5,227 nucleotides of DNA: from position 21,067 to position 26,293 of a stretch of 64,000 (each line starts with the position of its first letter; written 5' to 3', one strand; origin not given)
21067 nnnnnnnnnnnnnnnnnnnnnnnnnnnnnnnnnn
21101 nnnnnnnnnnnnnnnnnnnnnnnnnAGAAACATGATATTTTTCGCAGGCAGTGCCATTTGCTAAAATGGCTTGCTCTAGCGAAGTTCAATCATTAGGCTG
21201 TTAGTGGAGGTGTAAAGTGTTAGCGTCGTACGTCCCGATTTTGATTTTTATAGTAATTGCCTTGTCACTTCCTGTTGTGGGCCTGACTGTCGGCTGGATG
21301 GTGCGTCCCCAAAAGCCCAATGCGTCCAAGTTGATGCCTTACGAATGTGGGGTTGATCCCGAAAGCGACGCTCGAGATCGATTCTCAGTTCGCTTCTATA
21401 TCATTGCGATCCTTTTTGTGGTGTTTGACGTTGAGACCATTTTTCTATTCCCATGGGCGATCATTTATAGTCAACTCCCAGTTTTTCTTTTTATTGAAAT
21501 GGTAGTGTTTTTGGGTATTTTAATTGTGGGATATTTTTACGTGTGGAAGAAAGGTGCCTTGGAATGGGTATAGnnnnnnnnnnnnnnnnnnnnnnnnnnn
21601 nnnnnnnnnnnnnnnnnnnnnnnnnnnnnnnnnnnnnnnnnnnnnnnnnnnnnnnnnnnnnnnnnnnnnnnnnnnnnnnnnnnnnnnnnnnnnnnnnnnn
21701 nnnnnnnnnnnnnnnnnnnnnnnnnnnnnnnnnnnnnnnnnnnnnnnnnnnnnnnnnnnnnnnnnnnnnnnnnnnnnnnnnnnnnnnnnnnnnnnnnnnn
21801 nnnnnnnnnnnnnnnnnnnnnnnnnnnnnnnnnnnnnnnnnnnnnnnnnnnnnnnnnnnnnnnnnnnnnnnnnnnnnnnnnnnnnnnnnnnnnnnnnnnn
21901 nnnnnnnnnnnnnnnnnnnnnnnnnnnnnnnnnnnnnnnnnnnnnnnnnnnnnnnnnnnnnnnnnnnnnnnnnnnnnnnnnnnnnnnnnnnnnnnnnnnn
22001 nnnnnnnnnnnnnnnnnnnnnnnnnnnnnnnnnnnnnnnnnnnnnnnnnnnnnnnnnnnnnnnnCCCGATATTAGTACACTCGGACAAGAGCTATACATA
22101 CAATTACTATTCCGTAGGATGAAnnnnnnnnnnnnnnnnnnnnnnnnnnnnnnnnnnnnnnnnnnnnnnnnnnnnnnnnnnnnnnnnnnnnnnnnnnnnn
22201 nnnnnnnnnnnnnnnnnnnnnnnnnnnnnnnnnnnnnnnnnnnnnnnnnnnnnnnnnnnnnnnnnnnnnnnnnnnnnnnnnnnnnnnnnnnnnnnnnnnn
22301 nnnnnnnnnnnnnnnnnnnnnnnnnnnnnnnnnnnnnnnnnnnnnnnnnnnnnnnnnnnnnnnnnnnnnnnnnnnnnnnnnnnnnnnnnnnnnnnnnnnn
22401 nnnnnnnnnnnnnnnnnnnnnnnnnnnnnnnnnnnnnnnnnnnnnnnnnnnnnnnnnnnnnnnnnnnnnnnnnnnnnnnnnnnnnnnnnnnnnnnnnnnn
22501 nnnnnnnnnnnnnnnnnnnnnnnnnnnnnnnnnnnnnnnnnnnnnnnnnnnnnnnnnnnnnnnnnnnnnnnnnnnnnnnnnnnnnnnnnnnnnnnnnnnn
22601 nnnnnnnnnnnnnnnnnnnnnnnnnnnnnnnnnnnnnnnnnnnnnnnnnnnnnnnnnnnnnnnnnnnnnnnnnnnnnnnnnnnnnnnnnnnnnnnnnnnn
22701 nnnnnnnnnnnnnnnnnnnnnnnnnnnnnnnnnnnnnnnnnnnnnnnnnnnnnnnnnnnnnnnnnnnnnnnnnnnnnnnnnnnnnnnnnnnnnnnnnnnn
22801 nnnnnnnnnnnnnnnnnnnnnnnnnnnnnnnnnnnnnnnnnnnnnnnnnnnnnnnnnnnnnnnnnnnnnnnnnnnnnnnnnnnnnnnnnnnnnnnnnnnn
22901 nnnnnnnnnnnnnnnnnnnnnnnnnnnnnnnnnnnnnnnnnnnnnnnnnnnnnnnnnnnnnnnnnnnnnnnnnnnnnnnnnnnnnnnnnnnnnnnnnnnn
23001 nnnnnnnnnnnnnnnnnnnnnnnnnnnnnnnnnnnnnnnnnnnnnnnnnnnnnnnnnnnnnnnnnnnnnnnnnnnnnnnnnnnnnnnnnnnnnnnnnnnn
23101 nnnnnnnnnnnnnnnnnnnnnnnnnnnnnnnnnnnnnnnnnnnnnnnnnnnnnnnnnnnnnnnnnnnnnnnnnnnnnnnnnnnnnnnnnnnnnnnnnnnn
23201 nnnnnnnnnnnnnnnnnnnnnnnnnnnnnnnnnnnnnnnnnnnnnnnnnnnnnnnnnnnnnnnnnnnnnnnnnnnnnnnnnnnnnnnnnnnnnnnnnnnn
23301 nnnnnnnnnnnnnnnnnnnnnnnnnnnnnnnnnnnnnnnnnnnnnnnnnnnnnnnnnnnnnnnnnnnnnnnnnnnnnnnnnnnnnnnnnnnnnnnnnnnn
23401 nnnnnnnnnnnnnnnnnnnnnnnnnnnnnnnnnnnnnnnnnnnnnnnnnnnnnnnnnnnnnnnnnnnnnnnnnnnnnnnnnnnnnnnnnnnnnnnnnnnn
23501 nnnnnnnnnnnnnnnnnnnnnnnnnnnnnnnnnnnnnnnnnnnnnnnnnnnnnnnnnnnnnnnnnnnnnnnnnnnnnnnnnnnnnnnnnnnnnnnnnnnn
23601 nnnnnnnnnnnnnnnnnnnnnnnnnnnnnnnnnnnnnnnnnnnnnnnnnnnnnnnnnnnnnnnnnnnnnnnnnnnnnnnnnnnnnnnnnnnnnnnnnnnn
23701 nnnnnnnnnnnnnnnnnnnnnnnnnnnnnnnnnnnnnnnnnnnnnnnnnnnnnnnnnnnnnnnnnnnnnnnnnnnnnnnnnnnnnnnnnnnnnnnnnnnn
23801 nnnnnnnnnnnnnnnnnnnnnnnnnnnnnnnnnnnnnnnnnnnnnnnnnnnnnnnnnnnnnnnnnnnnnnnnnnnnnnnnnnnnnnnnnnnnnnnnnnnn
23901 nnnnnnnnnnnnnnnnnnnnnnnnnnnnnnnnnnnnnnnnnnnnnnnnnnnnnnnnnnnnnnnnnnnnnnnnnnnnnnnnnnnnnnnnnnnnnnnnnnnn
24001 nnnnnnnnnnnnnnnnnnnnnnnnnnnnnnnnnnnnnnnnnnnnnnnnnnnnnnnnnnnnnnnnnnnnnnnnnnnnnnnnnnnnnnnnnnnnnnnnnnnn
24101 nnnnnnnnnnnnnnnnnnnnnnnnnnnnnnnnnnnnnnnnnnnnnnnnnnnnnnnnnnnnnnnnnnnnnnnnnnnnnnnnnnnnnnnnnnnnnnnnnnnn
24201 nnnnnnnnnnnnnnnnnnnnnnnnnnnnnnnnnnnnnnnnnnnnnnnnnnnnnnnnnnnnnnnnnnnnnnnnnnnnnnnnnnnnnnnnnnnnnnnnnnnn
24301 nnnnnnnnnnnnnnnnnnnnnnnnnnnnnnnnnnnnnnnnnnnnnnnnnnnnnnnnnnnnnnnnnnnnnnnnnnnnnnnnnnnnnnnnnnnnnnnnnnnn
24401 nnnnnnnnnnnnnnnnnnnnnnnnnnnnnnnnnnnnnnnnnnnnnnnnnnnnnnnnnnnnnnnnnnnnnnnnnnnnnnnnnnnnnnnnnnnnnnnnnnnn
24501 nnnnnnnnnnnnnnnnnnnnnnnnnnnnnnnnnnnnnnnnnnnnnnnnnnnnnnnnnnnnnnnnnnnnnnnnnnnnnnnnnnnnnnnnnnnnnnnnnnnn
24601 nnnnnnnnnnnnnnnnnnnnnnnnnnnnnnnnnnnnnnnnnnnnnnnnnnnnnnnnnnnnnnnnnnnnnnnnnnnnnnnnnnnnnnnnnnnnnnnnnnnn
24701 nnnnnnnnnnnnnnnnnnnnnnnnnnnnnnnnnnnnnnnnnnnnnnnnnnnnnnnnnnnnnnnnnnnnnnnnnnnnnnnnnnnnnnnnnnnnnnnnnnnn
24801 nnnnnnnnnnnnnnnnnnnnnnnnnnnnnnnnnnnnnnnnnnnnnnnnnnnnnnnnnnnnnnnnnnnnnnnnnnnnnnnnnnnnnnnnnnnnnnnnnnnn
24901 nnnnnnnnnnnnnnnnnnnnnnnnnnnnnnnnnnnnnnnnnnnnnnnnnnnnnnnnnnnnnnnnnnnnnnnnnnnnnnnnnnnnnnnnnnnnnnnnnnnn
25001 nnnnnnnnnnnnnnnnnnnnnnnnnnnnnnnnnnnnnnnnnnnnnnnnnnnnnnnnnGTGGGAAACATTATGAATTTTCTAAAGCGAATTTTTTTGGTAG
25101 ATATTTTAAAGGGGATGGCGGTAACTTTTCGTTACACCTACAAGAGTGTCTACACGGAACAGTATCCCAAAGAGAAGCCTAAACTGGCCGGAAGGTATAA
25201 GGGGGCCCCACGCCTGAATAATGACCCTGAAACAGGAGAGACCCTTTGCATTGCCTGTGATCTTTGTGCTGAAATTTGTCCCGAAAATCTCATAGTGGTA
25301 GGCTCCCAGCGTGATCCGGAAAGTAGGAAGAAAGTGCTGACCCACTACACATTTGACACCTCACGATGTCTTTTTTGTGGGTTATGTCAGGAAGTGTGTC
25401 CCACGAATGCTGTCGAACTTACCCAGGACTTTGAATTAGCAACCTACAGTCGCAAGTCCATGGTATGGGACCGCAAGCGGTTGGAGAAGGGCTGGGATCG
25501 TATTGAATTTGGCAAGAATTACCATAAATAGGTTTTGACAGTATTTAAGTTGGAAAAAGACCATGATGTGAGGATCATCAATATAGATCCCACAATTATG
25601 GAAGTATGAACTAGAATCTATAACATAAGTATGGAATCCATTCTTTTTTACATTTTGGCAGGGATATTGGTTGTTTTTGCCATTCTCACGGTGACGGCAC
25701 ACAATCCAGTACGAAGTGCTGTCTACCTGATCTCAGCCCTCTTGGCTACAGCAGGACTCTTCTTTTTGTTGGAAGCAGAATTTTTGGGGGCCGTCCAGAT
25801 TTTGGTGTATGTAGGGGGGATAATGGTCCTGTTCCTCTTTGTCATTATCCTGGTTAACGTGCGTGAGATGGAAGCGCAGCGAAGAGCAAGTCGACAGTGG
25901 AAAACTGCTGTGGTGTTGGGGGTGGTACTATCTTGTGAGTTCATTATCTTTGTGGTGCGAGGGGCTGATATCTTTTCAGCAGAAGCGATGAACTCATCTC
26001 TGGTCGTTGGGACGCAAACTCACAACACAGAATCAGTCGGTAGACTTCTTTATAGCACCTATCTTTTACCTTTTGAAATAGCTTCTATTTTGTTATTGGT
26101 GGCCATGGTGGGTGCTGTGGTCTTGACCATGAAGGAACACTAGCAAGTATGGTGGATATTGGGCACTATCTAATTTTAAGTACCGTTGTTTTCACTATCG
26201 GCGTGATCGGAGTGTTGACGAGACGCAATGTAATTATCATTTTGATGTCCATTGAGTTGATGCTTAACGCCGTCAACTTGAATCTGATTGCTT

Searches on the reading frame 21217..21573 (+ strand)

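Call 42: search_protein_families(library=pfam, proteins=[window:21217-21573:+], max_evalue=0.0001)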
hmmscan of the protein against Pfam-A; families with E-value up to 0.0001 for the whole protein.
window:21217-21573:+ (118 aa): 1 family
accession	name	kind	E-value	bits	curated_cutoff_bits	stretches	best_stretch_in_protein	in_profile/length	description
PF00507.24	Oxidored_q4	-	4.8e-39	133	23.3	1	21-117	3-99/99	NADH-ubiquinone/plastoquinone oxidoreductase, chain 3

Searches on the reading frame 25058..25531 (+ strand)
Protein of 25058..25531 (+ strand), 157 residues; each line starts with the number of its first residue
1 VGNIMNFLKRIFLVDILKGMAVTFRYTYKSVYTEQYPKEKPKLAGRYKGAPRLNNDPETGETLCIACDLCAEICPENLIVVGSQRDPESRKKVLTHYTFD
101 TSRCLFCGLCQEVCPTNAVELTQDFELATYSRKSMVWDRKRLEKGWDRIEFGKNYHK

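Call 43: search_protein_families(library=pfam, proteins=[window:25058-25531:+], max_evalue=0.0001)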
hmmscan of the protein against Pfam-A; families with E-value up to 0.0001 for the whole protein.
window:25058-25531:+ (157 aa): 15 families
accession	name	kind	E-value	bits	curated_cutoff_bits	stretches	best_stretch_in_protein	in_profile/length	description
PF00037.32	Fer4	-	8.4e-14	51.2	21.1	1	97-119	1-23/24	4Fe-4S binding domain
PF12838.12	Fer4_7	-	1e-12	48.7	27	1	64-118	2-52/52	4Fe-4S dicluster domain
PF13183.11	Fer4_8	-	2.7e-09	37.8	27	0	102-135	3-35/68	4Fe-4S dicluster domain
PF13484.11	Fer4_16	-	8.3e-09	36.5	30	1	64-117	2-66/66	4Fe-4S double cluster binding domain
PF13187.11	Fer4_9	-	1.2e-08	35.3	27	1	64-118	2-51/52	4Fe-4S dicluster domain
PF14697.11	Fer4_21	-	1.6e-08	34.9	35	0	95-120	32-58/59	4Fe-4S dicluster domain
PF13237.11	Fer4_10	-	2.6e-08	34.1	25.5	1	61-115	6-53/53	4Fe-4S dicluster domain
PF12837.12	Fer4_6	-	7.1e-08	32.5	25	0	98-118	3-23/24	4Fe-4S binding domain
PF13534.11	Fer4_17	-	1.5e-07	32.3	22.2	0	37-78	19-60/61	4Fe-4S dicluster domain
PF17179.9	Fer4_22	-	2.1e-06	29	27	0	103-139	1-38/95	4Fe-4S dicluster domain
PF25160.1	LdpA_Fe-S-bd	-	8.8e-06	25.8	27.6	0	100-120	24-44/49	LdpA Fe-S cluster-binding domain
PF12797.12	Fer4_2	-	1.2e-05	25.4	24.5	0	96-116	2-22/22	4Fe-4S binding domain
PF13370.11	Fer4_13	-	2.7e-05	25.2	24.5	0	63-77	5-19/58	4Fe-4S single cluster domain of Ferredoxin I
PF12798.12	Fer4_3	-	3.9e-05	24.6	27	0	104-118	1-15/15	4Fe-4S binding domain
PF13746.11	Fer4_18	-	7.4e-05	23.4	27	0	52-78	49-75/114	4Fe-4S dicluster domain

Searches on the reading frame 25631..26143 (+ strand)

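Call 43: search_protein_families(library=pfam, proteins=[window:25631-26143:+], max_evalue=0.0001)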
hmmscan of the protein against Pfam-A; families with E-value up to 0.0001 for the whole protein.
window:25631-26143:+ (170 aa): 1 family
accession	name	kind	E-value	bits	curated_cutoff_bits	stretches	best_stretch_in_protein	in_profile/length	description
PF00499.25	Oxidored_q3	-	1.3e-42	145.4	33.2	1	16-165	1-146/146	NADH-ubiquinone/plastoquinone oxidoreductase chain 6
